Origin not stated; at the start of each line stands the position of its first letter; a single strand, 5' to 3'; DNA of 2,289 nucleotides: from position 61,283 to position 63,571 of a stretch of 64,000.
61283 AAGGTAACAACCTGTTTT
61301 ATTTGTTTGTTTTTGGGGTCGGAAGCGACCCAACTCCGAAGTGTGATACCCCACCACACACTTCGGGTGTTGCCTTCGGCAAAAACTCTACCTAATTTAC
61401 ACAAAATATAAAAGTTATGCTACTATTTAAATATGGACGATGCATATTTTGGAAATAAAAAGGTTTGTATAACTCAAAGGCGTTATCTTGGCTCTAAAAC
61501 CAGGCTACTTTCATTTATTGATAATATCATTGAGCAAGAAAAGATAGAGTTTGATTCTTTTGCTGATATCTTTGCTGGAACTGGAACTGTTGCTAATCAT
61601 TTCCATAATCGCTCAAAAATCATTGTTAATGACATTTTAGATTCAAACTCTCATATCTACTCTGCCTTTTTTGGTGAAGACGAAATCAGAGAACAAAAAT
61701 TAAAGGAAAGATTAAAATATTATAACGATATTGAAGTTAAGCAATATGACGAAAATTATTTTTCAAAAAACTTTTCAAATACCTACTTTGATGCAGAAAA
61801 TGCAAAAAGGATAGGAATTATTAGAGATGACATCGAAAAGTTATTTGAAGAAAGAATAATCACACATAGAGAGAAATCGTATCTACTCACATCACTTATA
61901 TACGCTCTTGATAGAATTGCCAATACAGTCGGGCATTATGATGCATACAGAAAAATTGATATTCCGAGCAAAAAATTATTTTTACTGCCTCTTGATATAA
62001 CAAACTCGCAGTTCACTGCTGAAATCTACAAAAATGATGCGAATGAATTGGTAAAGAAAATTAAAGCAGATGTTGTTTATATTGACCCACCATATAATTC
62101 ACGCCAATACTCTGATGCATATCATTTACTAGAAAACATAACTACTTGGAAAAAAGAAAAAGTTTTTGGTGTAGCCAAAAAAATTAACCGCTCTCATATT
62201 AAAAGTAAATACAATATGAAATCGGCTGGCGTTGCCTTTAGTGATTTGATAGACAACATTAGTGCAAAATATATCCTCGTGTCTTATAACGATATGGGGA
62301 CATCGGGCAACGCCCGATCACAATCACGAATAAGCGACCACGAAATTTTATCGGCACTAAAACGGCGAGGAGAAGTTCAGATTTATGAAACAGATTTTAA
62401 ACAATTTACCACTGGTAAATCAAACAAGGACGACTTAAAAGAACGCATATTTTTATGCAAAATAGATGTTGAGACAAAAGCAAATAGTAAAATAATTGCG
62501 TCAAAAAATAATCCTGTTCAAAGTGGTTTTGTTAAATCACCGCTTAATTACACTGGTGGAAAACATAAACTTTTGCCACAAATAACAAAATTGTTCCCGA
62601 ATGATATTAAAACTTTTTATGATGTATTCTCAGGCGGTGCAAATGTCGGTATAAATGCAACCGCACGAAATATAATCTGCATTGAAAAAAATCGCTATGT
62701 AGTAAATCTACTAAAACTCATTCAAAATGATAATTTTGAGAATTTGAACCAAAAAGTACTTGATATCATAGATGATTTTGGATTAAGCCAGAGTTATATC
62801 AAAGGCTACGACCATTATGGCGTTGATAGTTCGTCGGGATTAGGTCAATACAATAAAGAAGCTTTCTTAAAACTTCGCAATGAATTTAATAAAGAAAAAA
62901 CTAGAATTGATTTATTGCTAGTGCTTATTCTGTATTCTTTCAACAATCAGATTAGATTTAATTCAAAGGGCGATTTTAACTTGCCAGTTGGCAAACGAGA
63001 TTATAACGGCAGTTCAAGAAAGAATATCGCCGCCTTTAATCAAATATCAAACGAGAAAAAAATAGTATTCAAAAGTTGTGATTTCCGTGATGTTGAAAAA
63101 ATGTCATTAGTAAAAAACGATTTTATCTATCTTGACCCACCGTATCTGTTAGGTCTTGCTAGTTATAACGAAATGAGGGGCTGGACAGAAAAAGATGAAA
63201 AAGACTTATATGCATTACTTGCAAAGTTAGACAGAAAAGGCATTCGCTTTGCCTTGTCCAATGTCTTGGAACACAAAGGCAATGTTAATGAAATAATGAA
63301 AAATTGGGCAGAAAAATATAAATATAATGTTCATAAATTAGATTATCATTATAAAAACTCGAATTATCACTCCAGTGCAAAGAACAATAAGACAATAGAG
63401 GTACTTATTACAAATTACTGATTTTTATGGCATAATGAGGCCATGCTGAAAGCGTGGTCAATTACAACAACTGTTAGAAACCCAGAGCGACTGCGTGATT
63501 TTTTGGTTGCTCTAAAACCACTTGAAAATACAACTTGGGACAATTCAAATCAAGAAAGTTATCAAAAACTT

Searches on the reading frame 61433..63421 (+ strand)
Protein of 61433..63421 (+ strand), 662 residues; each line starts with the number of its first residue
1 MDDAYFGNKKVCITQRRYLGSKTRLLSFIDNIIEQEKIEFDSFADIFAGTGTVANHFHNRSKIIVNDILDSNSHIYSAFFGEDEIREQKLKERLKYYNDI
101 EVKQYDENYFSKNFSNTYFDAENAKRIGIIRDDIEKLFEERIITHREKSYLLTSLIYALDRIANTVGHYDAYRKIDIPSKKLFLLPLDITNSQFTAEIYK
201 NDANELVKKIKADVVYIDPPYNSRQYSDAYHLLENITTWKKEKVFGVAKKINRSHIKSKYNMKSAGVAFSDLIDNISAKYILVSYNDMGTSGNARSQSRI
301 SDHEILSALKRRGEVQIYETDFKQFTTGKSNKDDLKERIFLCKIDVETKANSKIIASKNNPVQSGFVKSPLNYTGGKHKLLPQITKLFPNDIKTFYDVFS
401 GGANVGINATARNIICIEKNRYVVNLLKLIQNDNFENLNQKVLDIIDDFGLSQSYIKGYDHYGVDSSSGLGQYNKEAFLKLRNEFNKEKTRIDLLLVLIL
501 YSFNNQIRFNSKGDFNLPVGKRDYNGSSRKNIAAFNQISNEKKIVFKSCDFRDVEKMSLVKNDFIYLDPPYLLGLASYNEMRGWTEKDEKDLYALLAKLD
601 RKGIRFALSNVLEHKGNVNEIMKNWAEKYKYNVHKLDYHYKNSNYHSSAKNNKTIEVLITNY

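Call 31: find_encoding_contigs(protein=window:61433-63421:+, flank=4000, max_places=4)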
Protein window:61433-63421:+ (662 aa): 14 contigs read that carry it; 4 places shown.
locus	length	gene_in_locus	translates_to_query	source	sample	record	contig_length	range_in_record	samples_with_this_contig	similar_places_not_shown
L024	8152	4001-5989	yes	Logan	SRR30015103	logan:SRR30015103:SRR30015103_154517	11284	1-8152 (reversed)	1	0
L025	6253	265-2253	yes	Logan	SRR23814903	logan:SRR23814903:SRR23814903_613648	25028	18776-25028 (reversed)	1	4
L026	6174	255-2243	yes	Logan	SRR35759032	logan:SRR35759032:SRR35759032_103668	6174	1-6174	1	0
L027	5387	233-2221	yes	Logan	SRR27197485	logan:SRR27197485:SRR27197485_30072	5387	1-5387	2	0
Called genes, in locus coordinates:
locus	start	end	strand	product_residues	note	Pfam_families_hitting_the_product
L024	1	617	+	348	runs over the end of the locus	PF08220:HTH_DeoR (weak)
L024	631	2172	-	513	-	PF01541:GIY-YIG, PF27096:UvrC_M, PF02151:UVR, PF08459:UvrC_RNaseH_dom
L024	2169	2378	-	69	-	-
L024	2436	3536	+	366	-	PF00953:Glycos_transf_4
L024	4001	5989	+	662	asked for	PF02086:MethyltransfD12, PF03602:Cons_hypoth95 (faint), PF02086:MethyltransfD12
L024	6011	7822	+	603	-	PF09491:RE_AlwI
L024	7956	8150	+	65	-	?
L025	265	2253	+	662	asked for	PF02086:MethyltransfD12, PF03602:Cons_hypoth95 (faint), PF02086:MethyltransfD12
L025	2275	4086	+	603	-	PF09491:RE_AlwI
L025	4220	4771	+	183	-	PF00561:Abhydrolase_1 (weak), PF06821:Ser_hydrolase, PF12697:Abhydrolase_6 (weak)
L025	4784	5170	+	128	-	-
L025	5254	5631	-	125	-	PF01687:Flavokinase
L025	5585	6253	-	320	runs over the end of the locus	PF00892:EamA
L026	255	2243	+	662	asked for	PF02086:MethyltransfD12, PF03602:Cons_hypoth95 (faint), PF02086:MethyltransfD12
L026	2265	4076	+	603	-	PF09491:RE_AlwI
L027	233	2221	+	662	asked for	PF02086:MethyltransfD12, PF03602:Cons_hypoth95 (faint), PF02086:MethyltransfD12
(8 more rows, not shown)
